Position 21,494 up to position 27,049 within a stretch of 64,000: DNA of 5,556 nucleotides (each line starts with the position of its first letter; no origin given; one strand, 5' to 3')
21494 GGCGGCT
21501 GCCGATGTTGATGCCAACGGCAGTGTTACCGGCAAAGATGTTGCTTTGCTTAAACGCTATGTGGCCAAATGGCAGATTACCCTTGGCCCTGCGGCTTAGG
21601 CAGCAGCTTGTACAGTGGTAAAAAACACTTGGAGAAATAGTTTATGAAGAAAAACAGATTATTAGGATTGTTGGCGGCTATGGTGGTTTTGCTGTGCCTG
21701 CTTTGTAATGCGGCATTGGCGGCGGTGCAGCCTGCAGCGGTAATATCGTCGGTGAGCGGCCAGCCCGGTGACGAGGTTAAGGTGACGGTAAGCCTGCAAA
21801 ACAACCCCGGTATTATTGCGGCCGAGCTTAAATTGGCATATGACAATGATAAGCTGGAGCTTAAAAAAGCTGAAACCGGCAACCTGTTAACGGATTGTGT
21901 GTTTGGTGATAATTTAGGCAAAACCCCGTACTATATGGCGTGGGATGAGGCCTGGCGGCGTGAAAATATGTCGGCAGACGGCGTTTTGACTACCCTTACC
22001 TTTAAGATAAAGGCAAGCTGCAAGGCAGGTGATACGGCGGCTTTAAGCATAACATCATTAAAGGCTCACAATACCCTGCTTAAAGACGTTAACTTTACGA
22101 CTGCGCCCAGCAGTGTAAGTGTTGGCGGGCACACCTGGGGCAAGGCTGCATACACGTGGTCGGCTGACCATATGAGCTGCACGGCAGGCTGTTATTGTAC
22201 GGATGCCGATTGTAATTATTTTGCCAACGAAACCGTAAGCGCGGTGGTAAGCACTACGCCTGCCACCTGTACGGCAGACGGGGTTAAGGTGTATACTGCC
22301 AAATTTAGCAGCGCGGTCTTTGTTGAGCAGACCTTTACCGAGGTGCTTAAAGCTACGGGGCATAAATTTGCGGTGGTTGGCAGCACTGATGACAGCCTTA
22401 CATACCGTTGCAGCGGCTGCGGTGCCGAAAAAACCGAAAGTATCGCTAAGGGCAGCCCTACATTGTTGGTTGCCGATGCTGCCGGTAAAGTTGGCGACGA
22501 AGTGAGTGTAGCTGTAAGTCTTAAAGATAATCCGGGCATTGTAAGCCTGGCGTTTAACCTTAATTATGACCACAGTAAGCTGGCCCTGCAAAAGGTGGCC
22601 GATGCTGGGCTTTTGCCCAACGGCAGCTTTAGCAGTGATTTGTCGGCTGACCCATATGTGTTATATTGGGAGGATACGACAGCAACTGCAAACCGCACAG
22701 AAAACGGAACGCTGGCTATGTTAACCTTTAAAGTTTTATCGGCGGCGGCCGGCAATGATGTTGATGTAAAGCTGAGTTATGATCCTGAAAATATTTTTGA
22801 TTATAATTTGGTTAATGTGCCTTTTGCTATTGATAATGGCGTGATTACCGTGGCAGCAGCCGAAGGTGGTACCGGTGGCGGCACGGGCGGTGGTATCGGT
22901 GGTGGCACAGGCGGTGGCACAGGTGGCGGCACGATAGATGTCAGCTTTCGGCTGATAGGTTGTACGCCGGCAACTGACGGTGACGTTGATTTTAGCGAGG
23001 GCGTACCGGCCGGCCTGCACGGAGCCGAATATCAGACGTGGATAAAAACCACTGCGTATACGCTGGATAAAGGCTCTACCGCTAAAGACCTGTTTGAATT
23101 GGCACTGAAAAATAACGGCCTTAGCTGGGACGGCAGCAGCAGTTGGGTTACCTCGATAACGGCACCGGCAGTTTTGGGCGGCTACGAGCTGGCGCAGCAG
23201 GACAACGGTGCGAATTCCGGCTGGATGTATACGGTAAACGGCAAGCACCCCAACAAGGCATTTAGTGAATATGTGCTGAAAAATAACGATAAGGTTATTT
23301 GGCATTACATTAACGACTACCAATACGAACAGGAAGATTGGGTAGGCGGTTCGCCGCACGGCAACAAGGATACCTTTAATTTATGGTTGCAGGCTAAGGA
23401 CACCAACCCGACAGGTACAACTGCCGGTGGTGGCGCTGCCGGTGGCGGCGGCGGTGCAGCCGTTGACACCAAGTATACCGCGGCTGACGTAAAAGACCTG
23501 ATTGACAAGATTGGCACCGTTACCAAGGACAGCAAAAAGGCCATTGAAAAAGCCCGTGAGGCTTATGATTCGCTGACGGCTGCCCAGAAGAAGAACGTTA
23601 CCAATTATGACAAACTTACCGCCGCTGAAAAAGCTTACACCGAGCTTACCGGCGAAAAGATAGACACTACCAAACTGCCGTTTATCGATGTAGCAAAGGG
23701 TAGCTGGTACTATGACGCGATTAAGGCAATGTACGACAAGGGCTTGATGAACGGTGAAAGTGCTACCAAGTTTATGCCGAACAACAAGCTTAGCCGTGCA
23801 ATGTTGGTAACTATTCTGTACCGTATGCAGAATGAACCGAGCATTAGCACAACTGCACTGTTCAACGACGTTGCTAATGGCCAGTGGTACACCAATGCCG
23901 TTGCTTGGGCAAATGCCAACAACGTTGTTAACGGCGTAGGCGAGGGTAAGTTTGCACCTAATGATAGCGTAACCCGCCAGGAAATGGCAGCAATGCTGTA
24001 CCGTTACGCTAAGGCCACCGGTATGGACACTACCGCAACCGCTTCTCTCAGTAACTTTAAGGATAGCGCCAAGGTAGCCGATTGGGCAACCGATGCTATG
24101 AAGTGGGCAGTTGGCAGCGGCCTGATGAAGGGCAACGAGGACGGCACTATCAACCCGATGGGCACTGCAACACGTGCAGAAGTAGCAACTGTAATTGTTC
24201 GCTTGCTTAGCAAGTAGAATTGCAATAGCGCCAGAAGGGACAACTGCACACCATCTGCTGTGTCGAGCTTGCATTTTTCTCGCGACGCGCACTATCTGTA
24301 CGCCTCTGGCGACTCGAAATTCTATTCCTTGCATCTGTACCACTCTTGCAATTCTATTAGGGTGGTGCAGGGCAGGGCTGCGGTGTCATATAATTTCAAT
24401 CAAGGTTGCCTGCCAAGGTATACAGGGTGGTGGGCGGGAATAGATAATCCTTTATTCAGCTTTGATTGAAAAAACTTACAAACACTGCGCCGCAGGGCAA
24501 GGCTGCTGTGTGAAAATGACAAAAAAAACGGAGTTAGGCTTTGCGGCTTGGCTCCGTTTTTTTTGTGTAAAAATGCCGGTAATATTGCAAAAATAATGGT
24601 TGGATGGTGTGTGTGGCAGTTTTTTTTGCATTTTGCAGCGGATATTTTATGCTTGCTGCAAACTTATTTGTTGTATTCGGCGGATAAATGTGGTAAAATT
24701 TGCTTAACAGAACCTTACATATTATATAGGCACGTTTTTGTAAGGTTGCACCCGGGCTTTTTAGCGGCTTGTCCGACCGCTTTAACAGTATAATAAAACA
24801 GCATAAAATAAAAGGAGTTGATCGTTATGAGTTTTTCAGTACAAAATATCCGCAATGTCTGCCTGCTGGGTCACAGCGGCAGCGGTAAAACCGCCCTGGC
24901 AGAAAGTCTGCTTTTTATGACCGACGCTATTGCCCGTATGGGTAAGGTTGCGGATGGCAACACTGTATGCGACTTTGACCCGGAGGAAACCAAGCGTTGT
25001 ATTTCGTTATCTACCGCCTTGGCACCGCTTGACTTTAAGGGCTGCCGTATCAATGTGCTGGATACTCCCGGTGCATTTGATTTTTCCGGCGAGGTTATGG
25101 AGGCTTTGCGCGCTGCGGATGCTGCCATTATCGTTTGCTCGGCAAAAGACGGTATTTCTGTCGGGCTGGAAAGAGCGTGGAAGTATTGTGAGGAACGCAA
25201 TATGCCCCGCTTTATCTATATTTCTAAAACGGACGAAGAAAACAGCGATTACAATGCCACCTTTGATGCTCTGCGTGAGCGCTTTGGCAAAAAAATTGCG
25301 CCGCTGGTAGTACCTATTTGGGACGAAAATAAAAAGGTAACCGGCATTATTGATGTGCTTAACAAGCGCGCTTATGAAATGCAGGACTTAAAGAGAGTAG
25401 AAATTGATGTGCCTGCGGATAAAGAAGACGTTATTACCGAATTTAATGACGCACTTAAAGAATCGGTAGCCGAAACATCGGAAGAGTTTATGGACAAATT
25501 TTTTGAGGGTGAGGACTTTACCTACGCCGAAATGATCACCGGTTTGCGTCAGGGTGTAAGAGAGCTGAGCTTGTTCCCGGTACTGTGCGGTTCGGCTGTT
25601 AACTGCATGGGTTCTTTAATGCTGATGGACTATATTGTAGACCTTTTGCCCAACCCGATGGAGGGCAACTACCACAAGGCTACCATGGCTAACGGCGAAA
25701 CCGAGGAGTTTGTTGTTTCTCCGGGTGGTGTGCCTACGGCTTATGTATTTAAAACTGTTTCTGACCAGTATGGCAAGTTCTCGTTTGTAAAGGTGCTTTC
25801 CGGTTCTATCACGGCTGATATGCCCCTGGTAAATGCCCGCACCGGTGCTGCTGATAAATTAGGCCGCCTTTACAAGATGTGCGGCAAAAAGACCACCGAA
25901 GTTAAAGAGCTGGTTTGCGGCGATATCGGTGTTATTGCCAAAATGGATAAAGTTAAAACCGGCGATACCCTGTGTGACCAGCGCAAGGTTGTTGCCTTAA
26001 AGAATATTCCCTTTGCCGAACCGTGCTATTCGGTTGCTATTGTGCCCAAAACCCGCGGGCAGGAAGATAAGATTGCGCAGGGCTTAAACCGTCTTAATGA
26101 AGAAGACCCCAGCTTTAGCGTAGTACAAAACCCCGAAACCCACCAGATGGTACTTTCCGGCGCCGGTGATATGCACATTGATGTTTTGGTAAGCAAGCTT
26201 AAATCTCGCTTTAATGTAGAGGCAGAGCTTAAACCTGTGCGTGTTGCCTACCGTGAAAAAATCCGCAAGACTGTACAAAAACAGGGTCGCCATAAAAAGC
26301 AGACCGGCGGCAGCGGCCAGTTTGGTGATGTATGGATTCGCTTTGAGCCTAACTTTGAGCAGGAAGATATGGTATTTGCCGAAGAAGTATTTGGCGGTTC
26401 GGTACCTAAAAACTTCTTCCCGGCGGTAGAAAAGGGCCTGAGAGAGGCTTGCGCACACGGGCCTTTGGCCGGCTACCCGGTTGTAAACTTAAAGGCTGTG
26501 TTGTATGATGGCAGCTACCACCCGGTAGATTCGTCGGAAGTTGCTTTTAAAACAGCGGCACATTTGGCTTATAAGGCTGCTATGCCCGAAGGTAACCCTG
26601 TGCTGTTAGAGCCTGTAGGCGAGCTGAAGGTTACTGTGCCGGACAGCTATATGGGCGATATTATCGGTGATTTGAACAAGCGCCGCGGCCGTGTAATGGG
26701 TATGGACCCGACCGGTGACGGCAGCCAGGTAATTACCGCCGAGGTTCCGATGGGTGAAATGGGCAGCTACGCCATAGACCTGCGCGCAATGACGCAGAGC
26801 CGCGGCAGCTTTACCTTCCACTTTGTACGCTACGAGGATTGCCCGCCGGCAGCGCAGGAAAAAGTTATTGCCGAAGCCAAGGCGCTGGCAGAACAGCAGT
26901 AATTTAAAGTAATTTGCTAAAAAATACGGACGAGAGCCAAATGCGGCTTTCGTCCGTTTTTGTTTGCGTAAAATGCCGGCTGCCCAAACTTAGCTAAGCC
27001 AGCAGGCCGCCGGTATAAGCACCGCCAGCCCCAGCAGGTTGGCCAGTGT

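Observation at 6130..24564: Cobalamin-riboswitch-led operon encodes a cohesin-dockerin/SLH surface assembly built from transcobalamin-like domains, propellers and a subtilase: candidate Gram-positive cell-surface corrinoid-capture complex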

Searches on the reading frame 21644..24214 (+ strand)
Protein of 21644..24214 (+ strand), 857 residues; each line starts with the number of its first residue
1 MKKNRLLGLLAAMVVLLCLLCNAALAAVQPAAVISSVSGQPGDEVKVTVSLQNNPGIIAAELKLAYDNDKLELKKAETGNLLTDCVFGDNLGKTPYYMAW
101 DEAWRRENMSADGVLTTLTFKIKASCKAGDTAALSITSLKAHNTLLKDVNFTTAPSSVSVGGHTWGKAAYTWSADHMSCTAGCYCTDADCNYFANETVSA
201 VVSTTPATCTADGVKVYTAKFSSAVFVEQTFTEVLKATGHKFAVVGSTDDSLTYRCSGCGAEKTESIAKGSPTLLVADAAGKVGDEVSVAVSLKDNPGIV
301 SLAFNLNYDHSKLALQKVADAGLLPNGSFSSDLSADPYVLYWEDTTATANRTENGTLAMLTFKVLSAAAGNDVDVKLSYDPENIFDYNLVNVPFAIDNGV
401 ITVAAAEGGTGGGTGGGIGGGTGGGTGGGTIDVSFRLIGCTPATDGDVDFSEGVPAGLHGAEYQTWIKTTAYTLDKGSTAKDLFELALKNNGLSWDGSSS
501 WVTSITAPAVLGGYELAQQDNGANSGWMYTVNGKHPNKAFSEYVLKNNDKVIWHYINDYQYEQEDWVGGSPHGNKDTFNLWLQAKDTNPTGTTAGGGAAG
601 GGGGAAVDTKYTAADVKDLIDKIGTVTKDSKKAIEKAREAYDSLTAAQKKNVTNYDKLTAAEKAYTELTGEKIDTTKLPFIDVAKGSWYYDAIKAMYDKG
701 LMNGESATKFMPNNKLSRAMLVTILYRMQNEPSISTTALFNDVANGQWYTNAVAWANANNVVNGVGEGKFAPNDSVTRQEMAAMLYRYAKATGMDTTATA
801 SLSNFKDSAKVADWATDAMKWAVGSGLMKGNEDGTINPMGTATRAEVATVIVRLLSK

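Call 3: search_protein_families(library=pfam, proteins=[window:21644-24214:+], max_evalue=0.01)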
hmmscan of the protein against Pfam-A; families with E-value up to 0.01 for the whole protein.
window:21644-24214:+ (857 aa): 3 families
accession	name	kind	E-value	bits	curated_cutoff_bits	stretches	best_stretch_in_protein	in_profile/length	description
PF00395.25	SLH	-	8.3e-34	115.8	20.8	3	740-782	2-44/44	S-layer homology domain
PF00963.24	Cohesin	-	2.1e-30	106.2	24.1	2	31-138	2-116/139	Cohesin domain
PF14478.12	DUF4430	-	1.7e-13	51.2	23.8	1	477-556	1-71/72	Domain of unknown function (DUF4430)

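Call 14: search_solved_structures(query=window:21644-24214:+, max_evalue=1, show_alignments=0)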
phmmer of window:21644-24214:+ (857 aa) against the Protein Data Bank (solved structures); distinct sequences matched with E-value up to 1: 21.
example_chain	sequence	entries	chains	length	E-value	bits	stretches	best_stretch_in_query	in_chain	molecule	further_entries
6bt4_A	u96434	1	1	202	1.6e-14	56.4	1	680-853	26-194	S-layer protein sap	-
3pyw_A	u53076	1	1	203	2.3e-14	55.9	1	680-853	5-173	S-layer protein sap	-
9g93_A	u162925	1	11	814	7.6e-13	50.9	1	678-853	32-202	S-layer protein sap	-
5nrm_A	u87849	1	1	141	1.8e-06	29.8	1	34-139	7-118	Endoglucanase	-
5nrk_A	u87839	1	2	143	1.8e-06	29.7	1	34-139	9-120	Endoglucanase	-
4ums_A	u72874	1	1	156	3.4e-05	25.6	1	278-405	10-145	CELLULOSOMAL ANCHORING SCAFFOLDIN B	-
4dh2_A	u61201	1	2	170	0.00068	21.2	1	33-135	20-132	Cellulosome anchoring protein cohesin region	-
4uyp_A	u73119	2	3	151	0.0018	19.9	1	34-138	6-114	Cellulosomal scaffoldin anchoring protein C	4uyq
3ul4_A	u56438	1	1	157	0.011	17.2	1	33-129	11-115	Cellulosome-anchoring protein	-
8bz2_A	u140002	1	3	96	0.012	17.1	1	740-787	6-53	S-layer homology domain-containing protein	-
3kcp_A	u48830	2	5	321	0.018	16.5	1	34-137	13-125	Cellulosomal-scaffolding protein A | Cellulosome anchoring protein cohesin region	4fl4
4rxu_A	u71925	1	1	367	0.067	14.7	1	409-442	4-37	Periplasmic sugar-binding protein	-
8glv_Me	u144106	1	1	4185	0.11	13.9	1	577-660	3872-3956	AAA+ ATPase domain-containing protein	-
1aoh_A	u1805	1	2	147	0.12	13.9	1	34-129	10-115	Cellulosomal-scaffolding protein A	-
5oym_H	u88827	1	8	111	0.18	13.2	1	591-696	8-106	PC4 and SFRS1-interacting protein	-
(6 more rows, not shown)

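Call 103: search_protein_families(library=ncbifam, proteins=[window:21644-24214:+], max_evalue=0.00001)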
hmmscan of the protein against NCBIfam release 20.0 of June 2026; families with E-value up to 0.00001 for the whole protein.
window:21644-24214:+ (857 aa): 1 family
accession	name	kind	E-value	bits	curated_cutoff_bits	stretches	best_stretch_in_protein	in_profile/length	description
NF033190.2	inl_like_NEAT_1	exception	1.5e-21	76.4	1275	2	677-787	640-750/754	NEAT domain-containing leucine-rich repeat protein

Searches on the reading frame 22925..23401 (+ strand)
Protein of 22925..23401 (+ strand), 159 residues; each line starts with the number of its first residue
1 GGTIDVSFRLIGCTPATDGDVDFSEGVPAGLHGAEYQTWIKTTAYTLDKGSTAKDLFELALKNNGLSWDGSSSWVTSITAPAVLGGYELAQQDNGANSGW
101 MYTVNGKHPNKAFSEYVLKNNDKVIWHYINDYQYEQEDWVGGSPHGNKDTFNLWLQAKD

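Call 23: find_homologous_proteins(query=window:22925-23401:+, max_evalue=0.001)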
Query seq(159 aa) (159 aa): 6 proteins with E <= 0.001 among 27 candidates.
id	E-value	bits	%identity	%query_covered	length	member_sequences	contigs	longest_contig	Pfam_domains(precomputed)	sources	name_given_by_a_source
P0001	1.8e-29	121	45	97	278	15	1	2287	PF14478.13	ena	-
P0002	6.7e-29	119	47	86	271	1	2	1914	PF14478.13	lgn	-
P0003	1.8e-28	118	42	97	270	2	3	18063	PF14478.13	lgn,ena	-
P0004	4.0e-27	113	44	99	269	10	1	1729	PF14478.13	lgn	-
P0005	1.7e-23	101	41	98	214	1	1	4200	PF14478.13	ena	-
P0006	2.2e-23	101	40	98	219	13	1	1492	PF14478.13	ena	-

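Call 24: find_encoding_contigs(protein=P0003, flank=10000, max_places=4)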
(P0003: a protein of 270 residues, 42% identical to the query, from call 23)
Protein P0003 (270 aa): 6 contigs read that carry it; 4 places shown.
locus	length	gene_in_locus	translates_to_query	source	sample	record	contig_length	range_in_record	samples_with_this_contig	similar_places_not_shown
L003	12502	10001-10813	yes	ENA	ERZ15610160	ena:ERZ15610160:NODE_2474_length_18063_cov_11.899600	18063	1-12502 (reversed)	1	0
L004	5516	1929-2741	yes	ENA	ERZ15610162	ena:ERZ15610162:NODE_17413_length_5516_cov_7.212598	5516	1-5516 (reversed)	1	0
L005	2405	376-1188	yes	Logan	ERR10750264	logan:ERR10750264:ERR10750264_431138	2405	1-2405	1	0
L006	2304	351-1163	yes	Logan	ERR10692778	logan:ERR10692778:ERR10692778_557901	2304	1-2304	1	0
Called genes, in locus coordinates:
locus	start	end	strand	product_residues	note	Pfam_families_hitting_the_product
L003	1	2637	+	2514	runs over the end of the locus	PF09479:Flg_new, PF14478:DUF4430 (weak), PF18998:Flg_new_2, PF02368:Big_2, PF22359:Big-like (weak), PF14478:DUF4430 (weak), PF00395:SLH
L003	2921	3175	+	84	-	PF04071:zf-like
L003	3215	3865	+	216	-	-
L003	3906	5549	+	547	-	PF00395:SLH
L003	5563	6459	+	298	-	-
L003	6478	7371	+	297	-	PF02361:CbiQ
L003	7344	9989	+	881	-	PF00005:ABC_tran, PF02463:SMC_N (faint), PF03193:RsgA_GTPase (faint), PF03215:Rad17 (faint), PF13191:AAA_16 (faint), PF00005:ABC_tran, PF07155:ECF-ribofla_trS, PF12822:ECF_trnsprt, +7 more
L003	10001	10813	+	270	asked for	PF14478:DUF4430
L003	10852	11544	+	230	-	PF00486:Trans_reg_C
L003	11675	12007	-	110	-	PF12844:HTH_19 (weak), PF13560:HTH_31 (weak), PF01381:HTH_3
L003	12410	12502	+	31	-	?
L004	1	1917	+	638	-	?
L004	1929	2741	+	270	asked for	PF14478:DUF4430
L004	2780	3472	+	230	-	PF00486:Trans_reg_C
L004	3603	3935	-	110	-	PF12844:HTH_19 (weak), PF13560:HTH_31 (weak), PF01381:HTH_3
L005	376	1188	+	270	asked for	PF14478:DUF4430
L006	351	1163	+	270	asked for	PF14478:DUF4430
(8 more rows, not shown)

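Call 32: predict_structure(alignment_id=A1)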
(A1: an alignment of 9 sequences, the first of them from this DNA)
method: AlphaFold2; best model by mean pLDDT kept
length: 159 residues; sequences in the alignment: 9
mean_pLDDT: 75.7   pTM: 0.75
mean pLDDT of the five models: 75.7, 75.0, 73.9, 73.3, 47.5
residues with pLDDT >= 90: 55; 70-90: 44; 50-70: 31; < 50: 29
segments of 3 or more residues with pLDDT < 50: 16-33, 137-143, 145-148
pLDDT, mean of each block of 10 residues (from residue 1): 93 56 47 67 96 96 92 83 71 68 87 94 90 56 49 64
secondary structure, 60 per line:
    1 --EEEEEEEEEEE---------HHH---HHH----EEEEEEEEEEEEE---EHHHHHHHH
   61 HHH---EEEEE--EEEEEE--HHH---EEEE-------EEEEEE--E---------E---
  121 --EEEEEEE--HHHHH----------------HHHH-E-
elements in order: E3-13 E36-48 H53-63 E67-71 E74-79 E88-91 E99-104 E123-129 H132-136 H153-156

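Call 34: fold_search(model_id=the predicted structure, library=pdb)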
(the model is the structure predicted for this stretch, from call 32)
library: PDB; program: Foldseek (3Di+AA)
matches with E <= 10: 465; with E <= 0.001: 18
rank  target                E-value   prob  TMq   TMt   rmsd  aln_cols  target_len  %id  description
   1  2bb6_A                3.5e-05  1.00  0.49  0.20   3.2       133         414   14  Structure of Cobalamin-complexed Bovine Transcobalamin in Monoclinic Crystal Form (released 2006-04-04)
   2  8ixt                  3.5e-05  1.00  0.48  0.20   5.5       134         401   13  Rat Transcobalamin in Complex with Glutathionylcobalamin (released 2024-05-22)
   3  5np4                  4.8e-05  1.00  0.50  0.71   3.3       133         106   13  Beta domain of human transcobalamin bound to cyanocobalamin (released 2017-09-27)
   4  4kki                  5.4e-05  1.00  0.49  0.21   3.9       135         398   16  Crystal Structure of Haptocorrin in Complex with CNCbl (released 2013-07-17)
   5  4zrp_A                6.9e-05  1.00  0.49  0.21   3.4       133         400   13  TC:CD320 (released 2016-07-20)
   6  7qbg_C                6.9e-05  1.00  0.49  0.21   4.9       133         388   14  TC:CD320 in complex with nanobody TC-Nb4 (released 2022-03-16)
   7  2v3n                  8.9e-05  1.00  0.49  0.21   3.2       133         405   14  Crystallographic analysis of upper axial ligand substitutions in cobalamin bound to transcobalamin (released 2007-10-30)
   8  7qbg_A                8.9e-05  1.00  0.48  0.21   5.7       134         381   14  TC:CD320 in complex with nanobody TC-Nb4 (released 2022-03-16)
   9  5no0                  9.5e-05  1.00  0.47  0.69   4.7       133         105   12  Beta domain of human transcobalamin in apo form (released 2017-09-27)
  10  7qbf_A                1.1e-04  1.00  0.47  0.20   4.6       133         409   14  TC:CD320 in complex with nanobody TC-Nb34 (released 2022-03-16)
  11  7qbe_A                1.4e-04  1.00  0.49  0.21   3.8       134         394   13  TC:CD320 in complex with nanobody TC-Nb11 (released 2022-03-16)
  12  2bb5_A                1.6e-04  1.00  0.46  0.20   3.8       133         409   13  Structure of Human Transcobalamin in complex with Cobalamin (released 2006-04-04)
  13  8ixu                  1.7e-04  1.00  0.49  0.21   5.4       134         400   13  Rat Transcobalamin in Complex with Cobalamin (released 2024-05-22)
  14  4zrp_B                1.9e-04  1.00  0.48  0.20   4.6       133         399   14  TC:CD320 (released 2016-07-20)
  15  3u7z_A                2.1e-04  1.00  0.44  0.67   4.5       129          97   11  Crystal structure of a putative metal binding protein RUMGNA_00854 (ZP_02040092.1) from Ruminococcus gnavus ATCC 29149 (released 2011-11-02)
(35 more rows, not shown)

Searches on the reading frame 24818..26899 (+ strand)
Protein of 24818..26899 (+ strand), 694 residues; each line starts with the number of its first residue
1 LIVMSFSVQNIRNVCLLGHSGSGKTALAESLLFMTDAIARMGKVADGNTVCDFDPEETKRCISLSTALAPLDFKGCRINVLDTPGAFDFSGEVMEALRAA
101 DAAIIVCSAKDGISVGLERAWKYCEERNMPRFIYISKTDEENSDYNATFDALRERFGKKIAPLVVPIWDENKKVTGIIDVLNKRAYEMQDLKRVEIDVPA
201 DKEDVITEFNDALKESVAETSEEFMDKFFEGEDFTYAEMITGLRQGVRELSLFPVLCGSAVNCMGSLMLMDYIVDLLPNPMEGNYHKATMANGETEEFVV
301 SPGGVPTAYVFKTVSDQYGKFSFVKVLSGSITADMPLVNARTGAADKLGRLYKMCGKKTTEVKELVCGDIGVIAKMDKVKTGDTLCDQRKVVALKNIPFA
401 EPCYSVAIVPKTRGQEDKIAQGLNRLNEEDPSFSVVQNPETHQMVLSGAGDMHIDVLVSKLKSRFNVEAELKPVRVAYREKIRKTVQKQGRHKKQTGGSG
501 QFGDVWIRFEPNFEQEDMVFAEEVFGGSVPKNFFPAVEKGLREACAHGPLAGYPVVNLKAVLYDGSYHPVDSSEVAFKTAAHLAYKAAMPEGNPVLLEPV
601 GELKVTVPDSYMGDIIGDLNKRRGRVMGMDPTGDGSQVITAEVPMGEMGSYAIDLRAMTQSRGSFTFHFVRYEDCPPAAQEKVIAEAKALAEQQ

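Call 5: search_protein_families(library=pfam, proteins=[window:24818-26899:+], max_evalue=0.001)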
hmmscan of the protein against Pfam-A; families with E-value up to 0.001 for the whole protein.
window:24818-26899:+ (694 aa): 8 families
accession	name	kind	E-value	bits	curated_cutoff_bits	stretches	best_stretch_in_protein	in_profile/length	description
PF03764.24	EFG_IV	-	2e-40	137.8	24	1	475-592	2-120/121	Elongation factor G, domain IV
PF00009.33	GTP_EFTU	-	1.4e-37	129.6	26.5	1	10-278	2-187/188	Elongation factor Tu GTP binding domain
PF14492.12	EFG_III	-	1.5e-26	92.7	27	1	399-472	1-74/75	Elongation Factor G, domain III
PF00679.30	EFG_C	-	7.2e-26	90.5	27.9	1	595-682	1-88/89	Elongation factor G C-terminus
PF22042.2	EF-G_D2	-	2.6e-13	50.3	27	1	307-387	3-83/84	Elongation factor G domain 2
PF03144.31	GTP_EFTU_D2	-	5.1e-09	36.9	30.3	1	320-386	2-73/73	Elongation factor Tu domain 2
PF16658.11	RF3_C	-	1.4e-05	25.3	40.1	1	397-489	4-96/132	Class II release factor RF3, C-terminal domain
PF03193.22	RsgA_GTPase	-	0.00026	21.3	30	0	100-155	23-81/174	RsgA GTPase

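Call 75: list_cluster_members(proteins=[window:24818-26899:+, window:44384-45754:+, window:21644-24214:+, window:19542-21596:+, window:47853-48896:-])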
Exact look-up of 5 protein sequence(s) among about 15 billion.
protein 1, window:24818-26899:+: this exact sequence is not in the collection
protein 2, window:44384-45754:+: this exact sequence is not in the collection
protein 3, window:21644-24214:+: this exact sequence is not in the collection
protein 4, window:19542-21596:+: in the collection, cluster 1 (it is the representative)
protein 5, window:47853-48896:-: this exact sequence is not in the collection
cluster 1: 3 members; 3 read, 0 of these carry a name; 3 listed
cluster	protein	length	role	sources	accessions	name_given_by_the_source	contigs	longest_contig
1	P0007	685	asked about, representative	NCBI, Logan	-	-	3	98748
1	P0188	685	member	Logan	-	-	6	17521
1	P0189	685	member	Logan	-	-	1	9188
